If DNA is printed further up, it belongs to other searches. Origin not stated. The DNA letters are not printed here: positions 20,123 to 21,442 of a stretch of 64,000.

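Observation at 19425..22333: Zn-metallopeptidase / Ddl-family ATP-grasp ligase / DD-carboxypeptidase three-gene cassette divergent from uppP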

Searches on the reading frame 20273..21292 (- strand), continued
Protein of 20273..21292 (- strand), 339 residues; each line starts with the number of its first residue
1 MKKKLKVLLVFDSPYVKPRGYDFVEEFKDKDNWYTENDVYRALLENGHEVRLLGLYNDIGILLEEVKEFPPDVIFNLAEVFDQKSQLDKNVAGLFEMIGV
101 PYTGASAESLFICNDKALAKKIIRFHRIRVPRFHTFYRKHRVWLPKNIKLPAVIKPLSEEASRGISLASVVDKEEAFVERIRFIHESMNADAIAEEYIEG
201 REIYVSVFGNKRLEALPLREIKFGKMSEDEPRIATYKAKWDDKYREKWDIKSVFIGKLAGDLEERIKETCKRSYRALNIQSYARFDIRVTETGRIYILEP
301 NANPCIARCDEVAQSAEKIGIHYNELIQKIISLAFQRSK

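Call 41: find_encoding_contigs(protein=P0004, flank=6000, max_places=2)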
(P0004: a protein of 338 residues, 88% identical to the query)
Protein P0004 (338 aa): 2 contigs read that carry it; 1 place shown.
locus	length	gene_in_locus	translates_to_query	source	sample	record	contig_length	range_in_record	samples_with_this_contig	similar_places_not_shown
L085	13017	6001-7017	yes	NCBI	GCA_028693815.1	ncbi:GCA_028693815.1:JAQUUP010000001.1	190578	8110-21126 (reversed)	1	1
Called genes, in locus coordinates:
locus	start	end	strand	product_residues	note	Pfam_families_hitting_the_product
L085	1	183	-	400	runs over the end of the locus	PF08495:FIST, PF10442:FIST_C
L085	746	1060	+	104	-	PF13411:MerR_1 (weak)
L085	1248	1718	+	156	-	PF27746:Small_heat_shock_put (weak), PF00011:HSP20, PF17886:ArsA_HSP20 (weak)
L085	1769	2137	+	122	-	PF00011:HSP20, PF17886:ArsA_HSP20 (weak)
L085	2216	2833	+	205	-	PF00011:HSP20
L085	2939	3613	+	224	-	PF00226:DnaJ, PF01556:DnaJ_C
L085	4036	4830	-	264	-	PF02673:BacA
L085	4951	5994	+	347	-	PF15887:Peptidase_Mx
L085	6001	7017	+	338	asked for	PF02655:ATP-grasp_3 (weak), PF07478:Dala_Dala_lig_C, PF13535:ATP-grasp_4 (faint)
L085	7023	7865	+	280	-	PF00768:Peptidase_S11, PF00905:Transpeptidase (faint), PF13354:Beta-lactamase2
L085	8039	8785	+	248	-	PF13098:Thioredoxin_2 (weak), PF13462:Thioredoxin_4, PF01323:DSBA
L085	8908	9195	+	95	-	PF01016:Ribosomal_L27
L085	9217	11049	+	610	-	PF13522:GATase_6, PF13537:GATase_7, PF01380:SIS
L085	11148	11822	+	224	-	PF00590:TP_methylase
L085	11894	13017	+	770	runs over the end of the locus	PF09586:YfhO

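Call 42: find_encoding_contigs(protein=P0007, flank=6000, max_places=2)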
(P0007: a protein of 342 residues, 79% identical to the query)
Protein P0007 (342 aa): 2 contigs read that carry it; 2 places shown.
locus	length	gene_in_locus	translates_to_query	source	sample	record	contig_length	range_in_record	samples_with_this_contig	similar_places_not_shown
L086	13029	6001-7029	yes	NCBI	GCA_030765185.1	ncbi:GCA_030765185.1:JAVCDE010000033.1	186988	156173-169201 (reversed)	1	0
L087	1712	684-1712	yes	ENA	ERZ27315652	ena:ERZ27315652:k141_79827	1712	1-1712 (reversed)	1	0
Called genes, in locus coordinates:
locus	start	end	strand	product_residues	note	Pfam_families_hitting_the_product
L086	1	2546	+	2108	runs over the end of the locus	-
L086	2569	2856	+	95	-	PF00565:SNase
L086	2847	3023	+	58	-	-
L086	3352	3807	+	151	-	-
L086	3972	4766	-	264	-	PF02673:BacA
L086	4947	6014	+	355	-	PF15887:Peptidase_Mx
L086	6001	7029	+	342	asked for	PF07478:Dala_Dala_lig_C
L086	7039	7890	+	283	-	PF00768:Peptidase_S11, PF13354:Beta-lactamase2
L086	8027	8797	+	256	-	PF13098:Thioredoxin_2 (faint), PF13462:Thioredoxin_4, PF01323:DSBA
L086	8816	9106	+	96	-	PF01016:Ribosomal_L27 (weak)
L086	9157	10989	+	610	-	PF13230:GATase_4 (weak), PF13522:GATase_6, PF13537:GATase_7, PF01380:SIS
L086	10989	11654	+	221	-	PF00590:TP_methylase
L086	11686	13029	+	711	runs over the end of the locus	-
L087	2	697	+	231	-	?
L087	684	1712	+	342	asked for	PF07478:Dala_Dala_lig_C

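Call 61: search_protein_families(library=padloc, proteins=[window:20273-21292:-], max_evalue=0.01)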
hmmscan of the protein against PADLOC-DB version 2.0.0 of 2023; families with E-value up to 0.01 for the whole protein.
window:20273-21292:- (339 aa): 0 families

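Call 62: predict_structure(alignment_id=A3)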
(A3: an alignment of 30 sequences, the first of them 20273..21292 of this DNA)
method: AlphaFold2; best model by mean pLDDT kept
length: 339 residues; sequences in the alignment: 30
mean_pLDDT: 80.2   pTM: 0.78
mean pLDDT of the five models: 80.2, 65.9, 64.9, 58.2, 54.0
residues with pLDDT >= 90: 87; 70-90: 187; 50-70: 48; < 50: 17
segments of 3 or more residues with pLDDT < 50: 160-164, 230-236
pLDDT, mean of each block of 10 residues (from residue 1): 85 87 87 87 95 91 93 89 72 90 85 77 90 88 89 75 57 90 89 85 73 55 55 48 65 71 87 84 83 85 77 74 89 82
secondary structure, 60 per line:
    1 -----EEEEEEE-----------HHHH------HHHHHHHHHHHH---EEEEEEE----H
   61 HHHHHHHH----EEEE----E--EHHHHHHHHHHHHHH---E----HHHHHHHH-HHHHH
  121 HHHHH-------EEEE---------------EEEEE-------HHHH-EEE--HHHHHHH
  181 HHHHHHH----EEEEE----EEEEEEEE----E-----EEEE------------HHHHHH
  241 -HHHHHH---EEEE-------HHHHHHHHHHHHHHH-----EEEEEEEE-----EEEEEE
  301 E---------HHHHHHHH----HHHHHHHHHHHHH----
elements in order: E6-12 H24-27 H34-45 E49-55 H60-68 E73-76 H85-98 H107-114 H116-125 E133-136 E152-156 H164-167 E169-171 H174-187 E192-196 E201-208 E219-222 H235-240 H242-247 E251-254 H262-276 E282-289 E295-301 H311-318 H323-335

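Call 64: fold_search(model_id=the predicted structure, library=pdb)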
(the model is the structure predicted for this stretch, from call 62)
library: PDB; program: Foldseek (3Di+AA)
matches with E <= 10: 1477; with E <= 0.001: 770
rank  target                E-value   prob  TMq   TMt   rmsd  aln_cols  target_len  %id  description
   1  3r5x_D                1.4e-21  1.00  0.75  0.82   5.2       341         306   26  Crystal Structure of D-alanine--D-Alanine Ligase from Bacillus anthracis complexed with ATP (released 2011-04-06)
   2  3r5x_A                4.5e-21  1.00  0.74  0.82   5.3       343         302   24  Crystal Structure of D-alanine--D-Alanine Ligase from Bacillus anthracis complexed with ATP (released 2011-04-06)
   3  8evx_B                5.1e-21  1.00  0.72  0.80   5.4       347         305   21  DdlA from Pseudomonas aeruginosa PAO1 in complex with ADP and phosphorylated D-cycloserine (released 2023-08-30)
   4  3r5x_B                1.6e-20  1.00  0.73  0.85   4.2       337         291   24  Crystal Structure of D-alanine--D-Alanine Ligase from Bacillus anthracis complexed with ATP (released 2011-04-06)
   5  8evv_A                3.6e-20  1.00  0.72  0.72   6.6       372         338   22  Apo form of DdlA from Pseudomonas aeruginosa PAO1 (released 2023-08-30)
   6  3r23_B                4.3e-20  1.00  0.74  0.82   5.0       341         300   25  Crystal Structure of D-alanine--D-Alanine Ligase from Bacillus anthracis (released 2011-03-30)
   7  8evv_D                6.2e-20  1.00  0.70  0.76   6.4       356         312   21  Apo form of DdlA from Pseudomonas aeruginosa PAO1 (released 2023-08-30)
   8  3r5x_C                8.4e-20  1.00  0.72  0.85   4.1       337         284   22  Crystal Structure of D-alanine--D-Alanine Ligase from Bacillus anthracis complexed with ATP (released 2011-04-06)
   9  8evv_C                8.9e-20  1.00  0.71  0.77   6.1       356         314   21  Apo form of DdlA from Pseudomonas aeruginosa PAO1 (released 2023-08-30)
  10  3r23_A                3.7e-19  1.00  0.74  0.81   5.1       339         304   26  Crystal Structure of D-alanine--D-Alanine Ligase from Bacillus anthracis (released 2011-03-30)
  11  8evw_B                4.2e-19  1.00  0.71  0.74   5.7       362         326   21  DdlA from Pseudomonas aeruginosa PAO1 in complex with ATP and D-ala-D-ala (released 2023-08-30)
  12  8evv_B                4.7e-19  1.00  0.69  0.76   6.3       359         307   20  Apo form of DdlA from Pseudomonas aeruginosa PAO1 (released 2023-08-30)
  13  4c5a_B                7.6e-19  1.00  0.72  0.80   4.7       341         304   19  The X-ray crystal structures of D-alanyl-D-alanine ligase in complex ADP and D-cycloserine phosphate (released 2015-01-21)
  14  8evw_A                1.0e-18  1.00  0.69  0.72   7.0       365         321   21  DdlA from Pseudomonas aeruginosa PAO1 in complex with ATP and D-ala-D-ala (released 2023-08-30)
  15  3i12_A                1.6e-18  1.00  0.73  0.69   6.3       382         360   20  The crystal structure of the D-alanyl-alanine synthetase A from Salmonella enterica subsp. enterica serovar Typhimuriu (released 2009-08-18)
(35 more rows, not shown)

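Call 69: search_protein_families(library=pfam, alignment_id=A4, max_evalue=0.00001)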
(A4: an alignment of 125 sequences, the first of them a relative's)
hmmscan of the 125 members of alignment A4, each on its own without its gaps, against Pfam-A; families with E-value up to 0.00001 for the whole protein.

A. member 1, L001:6118-6903:+ (262 aa): 0 families

B. families by the number of members that match (of 125 scanned): 142 families (the first 25 are shown)
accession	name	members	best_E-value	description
PF00326.27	Peptidase_S9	7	5.8e-47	Prolyl oligopeptidase family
PF01464.25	SLT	6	3.2e-22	Transglycosylase SLT domain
PF01451.26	LMWPc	5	3.3e-16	Low molecular weight phosphotyrosine protein phosphatase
PF01494.25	FAD_binding_3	4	8.8e-79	FAD binding domain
PF21274.3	Rng_hyd_C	4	5.5e-13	Aromatic-ring hydroxylase, C-terminal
PF12146.15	Hydrolase_4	4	1.9e-12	Serine aminopeptidase, S33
PF20434.5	BD-FAE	3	9e-49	BD-FAE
PF05977.19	MFS_3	3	7.3e-34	Transmembrane secretion effector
PF07690.21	MFS_1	3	6.8e-32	Major Facilitator Superfamily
PF02518.31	HATPase_c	3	2.9e-29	Histidine kinase-, DNA gyrase B-, and HSP90-like ATPase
PF02129.25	Peptidase_S15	3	1.6e-23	X-Pro dipeptidyl-peptidase (S15 family)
PF00561.26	Abhydrolase_1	3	2e-13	alpha/beta hydrolase fold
PF08903.17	DUF1846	2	2.7e-169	Domain of unknown function DUF1846, N-terminal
PF01425.27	Amidase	2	3.2e-159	Amidase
PF20256.3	MoCoBD_2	2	5.2e-75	Molybdopterin cofactor-binding domain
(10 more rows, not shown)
